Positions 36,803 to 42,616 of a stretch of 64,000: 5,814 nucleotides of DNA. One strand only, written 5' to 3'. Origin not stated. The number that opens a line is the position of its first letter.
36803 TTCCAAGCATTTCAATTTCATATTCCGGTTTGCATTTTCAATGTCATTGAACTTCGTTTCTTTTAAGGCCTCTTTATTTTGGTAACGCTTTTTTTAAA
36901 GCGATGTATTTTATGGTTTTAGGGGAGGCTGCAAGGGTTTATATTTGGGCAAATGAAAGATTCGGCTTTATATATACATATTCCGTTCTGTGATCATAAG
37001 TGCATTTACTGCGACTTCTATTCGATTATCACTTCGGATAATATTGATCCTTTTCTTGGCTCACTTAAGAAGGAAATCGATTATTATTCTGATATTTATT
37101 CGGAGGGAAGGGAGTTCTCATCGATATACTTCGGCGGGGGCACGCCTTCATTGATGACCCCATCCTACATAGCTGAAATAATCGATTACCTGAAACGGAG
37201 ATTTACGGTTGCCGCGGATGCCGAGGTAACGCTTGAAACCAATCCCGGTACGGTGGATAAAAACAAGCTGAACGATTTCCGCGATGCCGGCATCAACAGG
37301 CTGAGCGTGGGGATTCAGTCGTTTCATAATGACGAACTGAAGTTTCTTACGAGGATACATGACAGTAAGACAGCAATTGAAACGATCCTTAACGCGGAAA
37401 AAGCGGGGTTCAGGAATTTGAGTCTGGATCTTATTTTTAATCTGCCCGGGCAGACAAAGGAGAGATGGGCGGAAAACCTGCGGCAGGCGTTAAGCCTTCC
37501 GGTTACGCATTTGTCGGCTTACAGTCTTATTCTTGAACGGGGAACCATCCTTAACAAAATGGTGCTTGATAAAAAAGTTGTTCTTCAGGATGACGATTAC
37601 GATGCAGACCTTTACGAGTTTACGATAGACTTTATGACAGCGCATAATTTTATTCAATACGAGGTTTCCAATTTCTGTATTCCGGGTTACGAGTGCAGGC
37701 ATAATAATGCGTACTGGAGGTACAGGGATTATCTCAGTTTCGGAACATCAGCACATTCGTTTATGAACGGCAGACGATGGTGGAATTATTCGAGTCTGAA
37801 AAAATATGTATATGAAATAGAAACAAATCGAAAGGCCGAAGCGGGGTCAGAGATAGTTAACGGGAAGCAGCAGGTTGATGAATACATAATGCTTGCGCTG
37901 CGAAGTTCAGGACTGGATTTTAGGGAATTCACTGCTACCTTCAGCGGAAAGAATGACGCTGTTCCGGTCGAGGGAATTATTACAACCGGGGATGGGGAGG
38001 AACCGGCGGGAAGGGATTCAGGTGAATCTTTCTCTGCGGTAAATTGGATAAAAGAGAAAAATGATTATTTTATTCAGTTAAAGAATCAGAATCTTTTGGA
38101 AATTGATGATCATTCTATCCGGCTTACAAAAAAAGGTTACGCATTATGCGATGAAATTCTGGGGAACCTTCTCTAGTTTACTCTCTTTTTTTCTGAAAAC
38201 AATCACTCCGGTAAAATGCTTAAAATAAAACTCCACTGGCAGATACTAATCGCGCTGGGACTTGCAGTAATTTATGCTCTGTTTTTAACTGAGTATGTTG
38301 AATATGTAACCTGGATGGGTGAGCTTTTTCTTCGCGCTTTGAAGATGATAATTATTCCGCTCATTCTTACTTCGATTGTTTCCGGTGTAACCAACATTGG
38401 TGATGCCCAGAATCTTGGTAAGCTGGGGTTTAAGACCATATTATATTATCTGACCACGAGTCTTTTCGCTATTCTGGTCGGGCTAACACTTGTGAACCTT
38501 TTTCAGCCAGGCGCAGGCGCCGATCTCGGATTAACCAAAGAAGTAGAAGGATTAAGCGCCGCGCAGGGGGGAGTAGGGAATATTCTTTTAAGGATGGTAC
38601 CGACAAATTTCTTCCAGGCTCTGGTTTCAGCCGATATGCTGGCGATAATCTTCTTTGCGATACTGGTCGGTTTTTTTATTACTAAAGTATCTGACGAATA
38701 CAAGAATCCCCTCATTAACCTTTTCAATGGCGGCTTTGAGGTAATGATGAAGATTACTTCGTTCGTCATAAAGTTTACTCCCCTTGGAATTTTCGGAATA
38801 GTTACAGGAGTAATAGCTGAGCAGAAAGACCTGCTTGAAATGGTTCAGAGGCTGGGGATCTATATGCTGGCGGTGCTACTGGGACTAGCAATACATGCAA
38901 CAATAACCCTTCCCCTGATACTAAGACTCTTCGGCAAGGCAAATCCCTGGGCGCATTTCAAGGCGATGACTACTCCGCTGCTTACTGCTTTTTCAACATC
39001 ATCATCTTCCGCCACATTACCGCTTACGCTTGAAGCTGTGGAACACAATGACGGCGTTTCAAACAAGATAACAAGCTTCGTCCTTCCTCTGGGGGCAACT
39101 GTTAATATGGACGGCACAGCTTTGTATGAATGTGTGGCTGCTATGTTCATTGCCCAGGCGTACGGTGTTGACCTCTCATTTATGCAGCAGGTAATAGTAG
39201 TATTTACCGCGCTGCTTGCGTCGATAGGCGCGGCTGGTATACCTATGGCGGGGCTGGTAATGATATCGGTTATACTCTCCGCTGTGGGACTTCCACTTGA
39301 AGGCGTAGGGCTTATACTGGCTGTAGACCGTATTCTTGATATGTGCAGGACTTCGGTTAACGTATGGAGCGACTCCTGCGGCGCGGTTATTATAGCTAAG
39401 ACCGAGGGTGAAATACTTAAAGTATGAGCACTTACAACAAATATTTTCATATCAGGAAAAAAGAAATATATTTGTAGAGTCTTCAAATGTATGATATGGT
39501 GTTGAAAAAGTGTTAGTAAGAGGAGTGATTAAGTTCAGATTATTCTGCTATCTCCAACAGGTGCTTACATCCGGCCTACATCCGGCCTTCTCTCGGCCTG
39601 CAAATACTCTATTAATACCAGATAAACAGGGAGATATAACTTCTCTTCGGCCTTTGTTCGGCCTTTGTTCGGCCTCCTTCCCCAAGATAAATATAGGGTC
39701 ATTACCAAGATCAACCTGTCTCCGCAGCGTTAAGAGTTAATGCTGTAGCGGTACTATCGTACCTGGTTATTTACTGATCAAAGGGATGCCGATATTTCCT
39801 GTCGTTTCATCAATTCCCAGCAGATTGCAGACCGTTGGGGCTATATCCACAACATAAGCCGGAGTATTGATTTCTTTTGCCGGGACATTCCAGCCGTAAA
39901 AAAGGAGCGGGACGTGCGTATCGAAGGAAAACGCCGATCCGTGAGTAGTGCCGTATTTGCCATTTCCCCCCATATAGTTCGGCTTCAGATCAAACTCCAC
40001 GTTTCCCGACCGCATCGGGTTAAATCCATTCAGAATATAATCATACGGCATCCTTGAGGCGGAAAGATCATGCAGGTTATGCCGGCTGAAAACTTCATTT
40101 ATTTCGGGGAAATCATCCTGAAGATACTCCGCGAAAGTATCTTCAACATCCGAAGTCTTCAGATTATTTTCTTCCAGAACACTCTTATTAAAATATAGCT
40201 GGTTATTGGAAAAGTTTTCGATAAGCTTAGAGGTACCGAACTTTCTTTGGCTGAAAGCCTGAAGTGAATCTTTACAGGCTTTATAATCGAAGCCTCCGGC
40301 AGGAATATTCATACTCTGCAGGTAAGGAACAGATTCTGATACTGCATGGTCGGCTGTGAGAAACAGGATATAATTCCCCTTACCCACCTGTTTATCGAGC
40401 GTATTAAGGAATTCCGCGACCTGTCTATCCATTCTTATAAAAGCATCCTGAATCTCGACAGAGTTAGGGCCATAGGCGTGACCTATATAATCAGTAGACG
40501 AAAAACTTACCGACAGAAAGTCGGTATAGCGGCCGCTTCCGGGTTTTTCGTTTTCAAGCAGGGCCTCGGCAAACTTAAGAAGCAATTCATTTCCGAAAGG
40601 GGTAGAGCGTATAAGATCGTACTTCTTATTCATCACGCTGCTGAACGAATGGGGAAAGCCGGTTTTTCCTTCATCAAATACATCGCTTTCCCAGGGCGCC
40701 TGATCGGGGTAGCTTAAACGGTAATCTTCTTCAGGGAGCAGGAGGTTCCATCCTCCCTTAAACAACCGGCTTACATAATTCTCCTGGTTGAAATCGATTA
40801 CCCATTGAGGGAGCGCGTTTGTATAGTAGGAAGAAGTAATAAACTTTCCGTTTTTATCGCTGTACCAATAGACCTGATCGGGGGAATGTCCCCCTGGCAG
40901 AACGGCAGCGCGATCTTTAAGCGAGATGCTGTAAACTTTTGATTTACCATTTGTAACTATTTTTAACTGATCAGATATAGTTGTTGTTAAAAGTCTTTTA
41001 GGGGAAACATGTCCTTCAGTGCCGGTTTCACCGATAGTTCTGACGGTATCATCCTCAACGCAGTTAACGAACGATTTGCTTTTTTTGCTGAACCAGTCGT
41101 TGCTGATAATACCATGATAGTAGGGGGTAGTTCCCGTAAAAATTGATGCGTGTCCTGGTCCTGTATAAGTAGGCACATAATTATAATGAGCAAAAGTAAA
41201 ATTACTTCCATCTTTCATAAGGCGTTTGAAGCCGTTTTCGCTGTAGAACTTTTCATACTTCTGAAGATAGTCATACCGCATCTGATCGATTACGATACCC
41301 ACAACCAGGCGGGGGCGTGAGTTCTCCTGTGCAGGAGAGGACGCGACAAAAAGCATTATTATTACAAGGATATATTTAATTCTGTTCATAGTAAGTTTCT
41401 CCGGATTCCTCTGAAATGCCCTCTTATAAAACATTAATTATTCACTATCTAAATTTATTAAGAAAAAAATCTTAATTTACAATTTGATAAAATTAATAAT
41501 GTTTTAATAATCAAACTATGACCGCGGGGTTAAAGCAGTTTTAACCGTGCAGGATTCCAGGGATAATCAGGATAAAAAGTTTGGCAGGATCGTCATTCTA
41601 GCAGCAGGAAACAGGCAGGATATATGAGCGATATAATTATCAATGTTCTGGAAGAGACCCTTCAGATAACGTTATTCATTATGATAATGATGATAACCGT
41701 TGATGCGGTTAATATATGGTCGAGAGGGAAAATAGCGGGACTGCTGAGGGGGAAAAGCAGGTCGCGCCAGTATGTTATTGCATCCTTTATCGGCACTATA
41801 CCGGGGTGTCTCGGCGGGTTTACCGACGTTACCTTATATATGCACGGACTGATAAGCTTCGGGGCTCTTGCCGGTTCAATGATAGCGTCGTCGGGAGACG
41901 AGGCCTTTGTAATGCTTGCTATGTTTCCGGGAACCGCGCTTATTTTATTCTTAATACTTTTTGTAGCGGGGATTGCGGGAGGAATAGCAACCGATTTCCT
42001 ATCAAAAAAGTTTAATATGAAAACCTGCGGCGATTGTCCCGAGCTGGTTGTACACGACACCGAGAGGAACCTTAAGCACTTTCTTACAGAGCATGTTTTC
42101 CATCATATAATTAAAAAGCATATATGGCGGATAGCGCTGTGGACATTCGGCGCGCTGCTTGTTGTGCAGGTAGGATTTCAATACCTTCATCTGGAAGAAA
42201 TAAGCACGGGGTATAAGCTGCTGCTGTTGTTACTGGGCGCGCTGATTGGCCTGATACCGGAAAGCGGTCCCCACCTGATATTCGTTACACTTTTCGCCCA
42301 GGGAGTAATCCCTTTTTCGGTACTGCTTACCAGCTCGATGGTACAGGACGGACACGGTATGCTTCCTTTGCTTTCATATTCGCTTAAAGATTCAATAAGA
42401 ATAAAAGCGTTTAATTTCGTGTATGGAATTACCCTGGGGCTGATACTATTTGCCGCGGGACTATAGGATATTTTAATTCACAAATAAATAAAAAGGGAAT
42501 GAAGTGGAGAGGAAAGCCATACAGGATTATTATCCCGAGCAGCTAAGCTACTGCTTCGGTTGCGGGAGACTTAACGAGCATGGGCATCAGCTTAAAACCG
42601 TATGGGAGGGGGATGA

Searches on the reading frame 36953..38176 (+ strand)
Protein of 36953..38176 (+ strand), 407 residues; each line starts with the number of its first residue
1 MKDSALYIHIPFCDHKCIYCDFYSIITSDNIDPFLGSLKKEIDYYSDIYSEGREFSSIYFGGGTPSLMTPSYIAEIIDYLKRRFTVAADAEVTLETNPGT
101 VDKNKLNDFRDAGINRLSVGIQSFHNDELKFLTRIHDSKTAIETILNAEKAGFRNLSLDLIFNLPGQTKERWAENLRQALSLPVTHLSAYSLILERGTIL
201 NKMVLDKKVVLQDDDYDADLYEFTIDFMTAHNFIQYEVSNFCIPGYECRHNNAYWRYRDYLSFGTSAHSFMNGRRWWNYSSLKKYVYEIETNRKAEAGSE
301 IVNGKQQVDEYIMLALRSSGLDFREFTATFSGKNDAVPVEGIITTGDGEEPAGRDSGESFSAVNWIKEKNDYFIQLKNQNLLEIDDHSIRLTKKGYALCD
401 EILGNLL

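Call 29: search_protein_families(library=pfam, proteins=[window:36953-38176:+], max_evalue=0.00001)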
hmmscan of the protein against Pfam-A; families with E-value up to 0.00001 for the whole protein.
window:36953-38176:+ (407 aa): 1 family
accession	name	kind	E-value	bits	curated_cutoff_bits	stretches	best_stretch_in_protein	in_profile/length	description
PF04055.27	Radical_SAM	-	7.7e-27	94.9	29.5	1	7-177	1-164/166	Radical SAM superfamily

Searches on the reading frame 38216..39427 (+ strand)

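Call 29: search_protein_families(library=pfam, proteins=[window:38216-39427:+], max_evalue=0.00001)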
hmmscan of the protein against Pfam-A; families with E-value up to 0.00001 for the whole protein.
window:38216-39427:+ (403 aa): 1 family
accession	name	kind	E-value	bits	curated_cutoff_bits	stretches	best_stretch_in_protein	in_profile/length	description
PF00375.23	SDF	-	5.3e-130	434.3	27.9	1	6-395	1-386/387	Sodium:dicarboxylate symporter family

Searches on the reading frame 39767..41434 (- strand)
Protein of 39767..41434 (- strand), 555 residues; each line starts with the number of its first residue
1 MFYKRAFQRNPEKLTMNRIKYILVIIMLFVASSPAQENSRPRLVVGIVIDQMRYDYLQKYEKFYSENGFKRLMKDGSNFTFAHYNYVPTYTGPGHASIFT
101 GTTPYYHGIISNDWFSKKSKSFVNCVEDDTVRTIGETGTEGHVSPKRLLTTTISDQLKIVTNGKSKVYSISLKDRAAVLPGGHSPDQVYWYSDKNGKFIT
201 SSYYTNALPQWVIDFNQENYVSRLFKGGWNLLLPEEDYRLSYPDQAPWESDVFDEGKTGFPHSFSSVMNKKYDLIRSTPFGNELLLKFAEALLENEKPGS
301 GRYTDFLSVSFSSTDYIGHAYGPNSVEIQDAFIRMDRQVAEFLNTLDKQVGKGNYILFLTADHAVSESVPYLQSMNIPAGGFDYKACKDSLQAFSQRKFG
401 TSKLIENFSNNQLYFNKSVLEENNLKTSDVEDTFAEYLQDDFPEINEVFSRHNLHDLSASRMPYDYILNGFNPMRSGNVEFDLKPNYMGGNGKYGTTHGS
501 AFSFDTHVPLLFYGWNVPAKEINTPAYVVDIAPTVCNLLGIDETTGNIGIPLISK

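Call 29: search_protein_families(library=pfam, proteins=[window:39767-41434:-], max_evalue=0.00001)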
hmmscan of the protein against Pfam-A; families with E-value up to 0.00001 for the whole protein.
window:39767-41434:- (555 aa): 2 families
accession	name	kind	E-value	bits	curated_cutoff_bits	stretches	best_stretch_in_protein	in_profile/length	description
PF01663.27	Phosphodiest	-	3.4e-38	132.5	23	1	44-368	1-224/342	Type I phosphodiesterase / nucleotide pyrophosphatase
PF00884.28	Sulfatase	-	1.5e-08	34.7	25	0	334-541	212-301/301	Sulfatase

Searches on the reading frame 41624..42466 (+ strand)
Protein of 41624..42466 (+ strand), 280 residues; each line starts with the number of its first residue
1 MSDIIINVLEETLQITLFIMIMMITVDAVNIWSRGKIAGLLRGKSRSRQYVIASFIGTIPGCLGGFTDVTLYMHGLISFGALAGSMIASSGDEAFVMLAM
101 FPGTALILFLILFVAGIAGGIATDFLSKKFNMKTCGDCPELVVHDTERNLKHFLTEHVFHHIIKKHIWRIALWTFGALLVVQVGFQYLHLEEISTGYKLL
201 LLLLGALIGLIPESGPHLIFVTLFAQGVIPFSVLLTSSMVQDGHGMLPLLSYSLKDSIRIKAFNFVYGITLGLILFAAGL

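Call 29: search_protein_families(library=pfam, proteins=[window:41624-42466:+], max_evalue=0.00001)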
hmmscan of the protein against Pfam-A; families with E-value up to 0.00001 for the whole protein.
window:41624-42466:+ (280 aa): 1 family
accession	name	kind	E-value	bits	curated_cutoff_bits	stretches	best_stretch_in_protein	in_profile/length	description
PF11449.14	ArsP_2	-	3e-32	112.6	32.5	2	3-172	4-171/359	Putative, 10TM heavy-metal exporter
